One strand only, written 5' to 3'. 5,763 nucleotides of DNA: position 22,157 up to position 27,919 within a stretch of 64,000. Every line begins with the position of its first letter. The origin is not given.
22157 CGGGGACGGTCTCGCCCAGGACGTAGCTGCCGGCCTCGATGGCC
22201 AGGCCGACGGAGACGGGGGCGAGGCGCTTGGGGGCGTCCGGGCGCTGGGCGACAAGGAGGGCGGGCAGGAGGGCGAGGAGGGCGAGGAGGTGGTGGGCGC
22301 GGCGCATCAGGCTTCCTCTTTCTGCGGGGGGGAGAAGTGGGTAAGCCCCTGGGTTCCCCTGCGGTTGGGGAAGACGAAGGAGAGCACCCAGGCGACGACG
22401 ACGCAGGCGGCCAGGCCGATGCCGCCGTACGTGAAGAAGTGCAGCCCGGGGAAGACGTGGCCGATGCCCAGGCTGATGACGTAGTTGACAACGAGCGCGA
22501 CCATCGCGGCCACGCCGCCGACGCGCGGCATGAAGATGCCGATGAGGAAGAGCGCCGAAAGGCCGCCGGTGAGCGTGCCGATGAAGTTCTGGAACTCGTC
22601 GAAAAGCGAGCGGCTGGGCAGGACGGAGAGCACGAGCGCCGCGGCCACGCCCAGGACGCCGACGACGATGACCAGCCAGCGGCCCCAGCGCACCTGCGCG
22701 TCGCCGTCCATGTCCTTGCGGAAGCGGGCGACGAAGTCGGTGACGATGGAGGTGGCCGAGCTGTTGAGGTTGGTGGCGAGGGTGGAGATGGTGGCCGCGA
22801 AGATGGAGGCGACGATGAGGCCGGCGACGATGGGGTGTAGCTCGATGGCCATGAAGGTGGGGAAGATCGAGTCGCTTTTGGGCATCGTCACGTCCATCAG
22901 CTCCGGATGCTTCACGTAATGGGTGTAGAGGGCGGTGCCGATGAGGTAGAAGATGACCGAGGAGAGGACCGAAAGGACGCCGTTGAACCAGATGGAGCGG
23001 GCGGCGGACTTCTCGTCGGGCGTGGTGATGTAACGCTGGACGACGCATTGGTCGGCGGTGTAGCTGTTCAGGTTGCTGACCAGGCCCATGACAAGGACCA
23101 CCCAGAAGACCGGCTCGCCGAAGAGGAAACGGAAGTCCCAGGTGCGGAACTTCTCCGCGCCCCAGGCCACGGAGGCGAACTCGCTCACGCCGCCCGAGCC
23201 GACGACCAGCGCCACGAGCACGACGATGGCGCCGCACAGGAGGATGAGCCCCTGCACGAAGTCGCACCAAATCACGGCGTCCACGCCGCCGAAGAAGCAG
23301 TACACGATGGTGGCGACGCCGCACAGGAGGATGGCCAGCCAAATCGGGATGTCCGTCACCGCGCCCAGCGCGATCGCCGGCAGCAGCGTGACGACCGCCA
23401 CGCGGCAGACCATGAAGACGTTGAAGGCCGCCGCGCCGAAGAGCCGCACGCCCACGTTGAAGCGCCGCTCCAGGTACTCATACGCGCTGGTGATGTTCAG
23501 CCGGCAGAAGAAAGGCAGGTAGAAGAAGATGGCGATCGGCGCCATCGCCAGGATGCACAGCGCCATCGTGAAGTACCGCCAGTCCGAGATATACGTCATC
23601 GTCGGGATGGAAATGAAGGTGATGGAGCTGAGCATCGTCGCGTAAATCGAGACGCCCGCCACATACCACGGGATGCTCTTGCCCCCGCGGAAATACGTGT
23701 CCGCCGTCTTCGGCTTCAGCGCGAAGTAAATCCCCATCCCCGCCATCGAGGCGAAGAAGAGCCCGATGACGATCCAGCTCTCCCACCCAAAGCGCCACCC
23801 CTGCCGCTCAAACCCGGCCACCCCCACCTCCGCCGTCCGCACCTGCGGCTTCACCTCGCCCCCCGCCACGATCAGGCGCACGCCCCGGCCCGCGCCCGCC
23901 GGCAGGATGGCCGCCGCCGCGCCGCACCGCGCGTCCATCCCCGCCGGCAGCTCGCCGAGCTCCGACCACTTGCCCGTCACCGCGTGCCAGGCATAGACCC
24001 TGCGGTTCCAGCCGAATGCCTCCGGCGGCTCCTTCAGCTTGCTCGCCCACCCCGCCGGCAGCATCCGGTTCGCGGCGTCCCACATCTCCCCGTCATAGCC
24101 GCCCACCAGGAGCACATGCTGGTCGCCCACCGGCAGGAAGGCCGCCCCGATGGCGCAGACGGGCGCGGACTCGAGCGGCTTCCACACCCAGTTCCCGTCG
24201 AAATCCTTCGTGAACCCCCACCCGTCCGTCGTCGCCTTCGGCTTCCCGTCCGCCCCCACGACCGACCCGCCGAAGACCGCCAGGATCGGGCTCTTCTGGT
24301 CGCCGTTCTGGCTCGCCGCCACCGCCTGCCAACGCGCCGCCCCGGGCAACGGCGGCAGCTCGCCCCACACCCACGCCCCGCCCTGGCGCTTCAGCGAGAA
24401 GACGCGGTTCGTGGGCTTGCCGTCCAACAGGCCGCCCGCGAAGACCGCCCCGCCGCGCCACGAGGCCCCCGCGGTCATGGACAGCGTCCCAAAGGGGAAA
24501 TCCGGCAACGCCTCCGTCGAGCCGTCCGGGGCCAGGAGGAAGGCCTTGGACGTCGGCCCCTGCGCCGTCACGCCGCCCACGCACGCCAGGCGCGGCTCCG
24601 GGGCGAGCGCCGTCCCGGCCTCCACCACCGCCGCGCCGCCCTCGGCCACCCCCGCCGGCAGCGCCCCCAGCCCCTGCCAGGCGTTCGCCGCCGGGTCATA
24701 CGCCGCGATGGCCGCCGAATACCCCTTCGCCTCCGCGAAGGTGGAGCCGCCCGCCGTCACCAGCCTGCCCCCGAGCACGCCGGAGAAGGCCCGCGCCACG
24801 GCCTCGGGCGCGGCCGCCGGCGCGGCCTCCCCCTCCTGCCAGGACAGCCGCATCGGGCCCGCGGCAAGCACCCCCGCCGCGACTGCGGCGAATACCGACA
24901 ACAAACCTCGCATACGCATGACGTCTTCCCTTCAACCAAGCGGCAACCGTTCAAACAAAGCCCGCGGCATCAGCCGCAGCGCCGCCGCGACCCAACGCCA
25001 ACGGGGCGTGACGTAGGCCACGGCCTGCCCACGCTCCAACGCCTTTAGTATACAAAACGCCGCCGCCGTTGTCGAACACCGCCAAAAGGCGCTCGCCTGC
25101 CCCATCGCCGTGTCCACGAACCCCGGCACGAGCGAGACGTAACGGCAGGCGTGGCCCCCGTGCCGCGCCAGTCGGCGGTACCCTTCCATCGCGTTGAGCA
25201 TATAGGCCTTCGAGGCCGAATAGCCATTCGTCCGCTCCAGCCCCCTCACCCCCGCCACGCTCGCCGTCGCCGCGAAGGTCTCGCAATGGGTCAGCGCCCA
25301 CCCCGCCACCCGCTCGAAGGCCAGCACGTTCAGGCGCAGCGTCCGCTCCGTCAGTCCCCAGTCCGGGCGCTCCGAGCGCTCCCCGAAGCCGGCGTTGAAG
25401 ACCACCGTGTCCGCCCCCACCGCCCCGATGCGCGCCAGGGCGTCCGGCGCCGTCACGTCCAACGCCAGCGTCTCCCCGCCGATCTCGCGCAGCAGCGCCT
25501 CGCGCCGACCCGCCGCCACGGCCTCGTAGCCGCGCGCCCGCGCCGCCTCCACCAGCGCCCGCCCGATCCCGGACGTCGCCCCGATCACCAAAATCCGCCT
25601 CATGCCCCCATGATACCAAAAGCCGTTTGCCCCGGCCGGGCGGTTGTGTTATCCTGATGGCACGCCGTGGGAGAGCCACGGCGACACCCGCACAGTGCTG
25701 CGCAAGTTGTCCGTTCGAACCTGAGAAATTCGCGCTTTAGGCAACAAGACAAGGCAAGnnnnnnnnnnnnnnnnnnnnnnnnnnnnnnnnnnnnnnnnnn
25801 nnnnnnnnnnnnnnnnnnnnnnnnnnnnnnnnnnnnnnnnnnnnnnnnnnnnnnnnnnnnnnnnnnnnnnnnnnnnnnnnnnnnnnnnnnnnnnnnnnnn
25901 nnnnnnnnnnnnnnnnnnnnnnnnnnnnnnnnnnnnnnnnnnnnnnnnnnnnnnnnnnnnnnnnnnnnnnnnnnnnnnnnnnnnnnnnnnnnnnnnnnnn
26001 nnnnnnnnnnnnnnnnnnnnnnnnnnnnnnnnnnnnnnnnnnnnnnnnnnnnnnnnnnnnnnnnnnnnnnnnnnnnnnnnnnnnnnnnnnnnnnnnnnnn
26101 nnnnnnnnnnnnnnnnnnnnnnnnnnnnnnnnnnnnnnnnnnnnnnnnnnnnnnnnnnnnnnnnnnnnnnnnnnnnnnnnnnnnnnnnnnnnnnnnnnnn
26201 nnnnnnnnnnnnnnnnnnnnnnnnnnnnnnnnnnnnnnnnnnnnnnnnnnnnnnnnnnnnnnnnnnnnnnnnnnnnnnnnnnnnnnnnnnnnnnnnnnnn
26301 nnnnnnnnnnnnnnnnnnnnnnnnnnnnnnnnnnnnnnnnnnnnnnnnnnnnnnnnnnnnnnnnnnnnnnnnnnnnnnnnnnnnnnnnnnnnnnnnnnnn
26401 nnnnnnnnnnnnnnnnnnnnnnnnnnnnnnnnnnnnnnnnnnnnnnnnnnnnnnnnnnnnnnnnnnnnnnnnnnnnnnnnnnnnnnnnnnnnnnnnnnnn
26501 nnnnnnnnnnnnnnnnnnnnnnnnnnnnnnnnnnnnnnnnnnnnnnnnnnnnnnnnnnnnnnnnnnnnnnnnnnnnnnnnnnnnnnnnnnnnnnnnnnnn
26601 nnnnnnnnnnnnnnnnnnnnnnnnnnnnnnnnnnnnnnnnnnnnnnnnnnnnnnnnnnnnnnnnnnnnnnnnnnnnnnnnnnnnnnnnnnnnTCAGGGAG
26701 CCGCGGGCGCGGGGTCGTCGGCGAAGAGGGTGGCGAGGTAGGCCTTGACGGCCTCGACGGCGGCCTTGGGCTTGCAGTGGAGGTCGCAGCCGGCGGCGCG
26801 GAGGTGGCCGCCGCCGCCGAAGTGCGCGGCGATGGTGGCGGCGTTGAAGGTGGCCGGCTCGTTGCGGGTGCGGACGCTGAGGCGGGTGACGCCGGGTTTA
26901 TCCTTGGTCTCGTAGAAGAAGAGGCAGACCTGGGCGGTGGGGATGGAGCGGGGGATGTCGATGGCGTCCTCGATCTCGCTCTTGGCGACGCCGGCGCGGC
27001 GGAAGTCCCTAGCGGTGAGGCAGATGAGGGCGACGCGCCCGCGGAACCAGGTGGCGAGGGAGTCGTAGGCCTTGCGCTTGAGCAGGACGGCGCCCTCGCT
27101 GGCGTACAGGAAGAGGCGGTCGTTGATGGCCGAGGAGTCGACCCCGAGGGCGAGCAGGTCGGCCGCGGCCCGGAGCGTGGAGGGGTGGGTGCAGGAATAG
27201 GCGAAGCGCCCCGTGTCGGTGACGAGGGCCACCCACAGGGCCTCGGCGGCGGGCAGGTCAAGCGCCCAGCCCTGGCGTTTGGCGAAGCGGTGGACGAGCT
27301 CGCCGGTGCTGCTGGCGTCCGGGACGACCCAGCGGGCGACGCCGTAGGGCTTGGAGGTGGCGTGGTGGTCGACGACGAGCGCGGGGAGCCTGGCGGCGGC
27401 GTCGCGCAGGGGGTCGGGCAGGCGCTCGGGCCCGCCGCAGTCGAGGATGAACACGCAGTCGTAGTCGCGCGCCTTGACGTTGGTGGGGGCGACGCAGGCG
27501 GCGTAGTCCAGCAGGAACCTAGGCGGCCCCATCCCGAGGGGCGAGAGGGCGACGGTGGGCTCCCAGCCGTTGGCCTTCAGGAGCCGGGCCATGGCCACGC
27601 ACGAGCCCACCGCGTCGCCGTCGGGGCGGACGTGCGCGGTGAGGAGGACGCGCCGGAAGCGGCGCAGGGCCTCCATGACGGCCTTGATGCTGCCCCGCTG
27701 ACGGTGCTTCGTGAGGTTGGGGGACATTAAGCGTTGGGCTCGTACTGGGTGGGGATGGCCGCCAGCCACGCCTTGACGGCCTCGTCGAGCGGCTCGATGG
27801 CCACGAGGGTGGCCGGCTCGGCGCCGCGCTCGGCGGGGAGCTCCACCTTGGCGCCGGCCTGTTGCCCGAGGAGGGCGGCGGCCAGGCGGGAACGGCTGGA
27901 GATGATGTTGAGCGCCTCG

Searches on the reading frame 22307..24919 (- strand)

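Call 66: search_protein_families(library=pfam, proteins=[window:22307-24919:-], max_evalue=0.00001)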
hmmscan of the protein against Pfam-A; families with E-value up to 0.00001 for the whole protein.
window:22307-24919:- (870 aa): 2 families
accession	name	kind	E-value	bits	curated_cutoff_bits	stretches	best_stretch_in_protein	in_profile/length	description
PF00474.23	SSF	-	4.9e-42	144.7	22.8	1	409-810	1-404/406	Sodium:solute symporter family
PF24996.1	NANM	-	2.6e-20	73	45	1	156-375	17-227/350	N-acetylneuraminate epimerase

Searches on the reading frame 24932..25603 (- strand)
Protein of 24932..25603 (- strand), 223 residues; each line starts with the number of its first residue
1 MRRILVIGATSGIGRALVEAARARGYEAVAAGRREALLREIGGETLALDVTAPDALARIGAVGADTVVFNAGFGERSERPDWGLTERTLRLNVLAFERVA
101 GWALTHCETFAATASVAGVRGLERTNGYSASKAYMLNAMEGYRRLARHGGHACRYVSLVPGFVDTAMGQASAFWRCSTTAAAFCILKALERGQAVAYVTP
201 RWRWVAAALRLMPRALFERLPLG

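Call 66: search_protein_families(library=pfam, proteins=[window:24932-25603:-], max_evalue=0.00001)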
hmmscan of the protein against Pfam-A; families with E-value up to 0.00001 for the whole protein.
window:24932-25603:- (223 aa): 4 families
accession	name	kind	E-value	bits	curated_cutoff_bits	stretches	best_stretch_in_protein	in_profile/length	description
PF00106.31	adh_short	-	1.2e-12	48.2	26.6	1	4-170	3-189/195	short chain dehydrogenase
PF01370.27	Epimerase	-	1.5e-09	38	20.9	1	4-146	1-160/240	NAD dependent epimerase/dehydratase family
PF13561.12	adh_short_C2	-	5.1e-08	33.2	27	1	8-171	1-184/236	Enoyl-(Acyl carrier protein) reductase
PF13460.12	NAD_binding_10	-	6.6e-06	26.5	27.2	1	8-78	1-75/184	NAD(P)H-binding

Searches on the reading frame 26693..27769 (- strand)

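Call 66: search_protein_families(library=pfam, proteins=[window:26693-27769:-], max_evalue=0.00001)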
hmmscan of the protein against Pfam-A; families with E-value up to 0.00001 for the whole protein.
window:26693-27769:- (358 aa): 1 family
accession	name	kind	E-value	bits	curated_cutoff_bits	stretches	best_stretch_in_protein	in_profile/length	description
PF01368.27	DHH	-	3.2e-13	50.5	28.1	1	41-166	2-105/125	DHH family, N-terminal domain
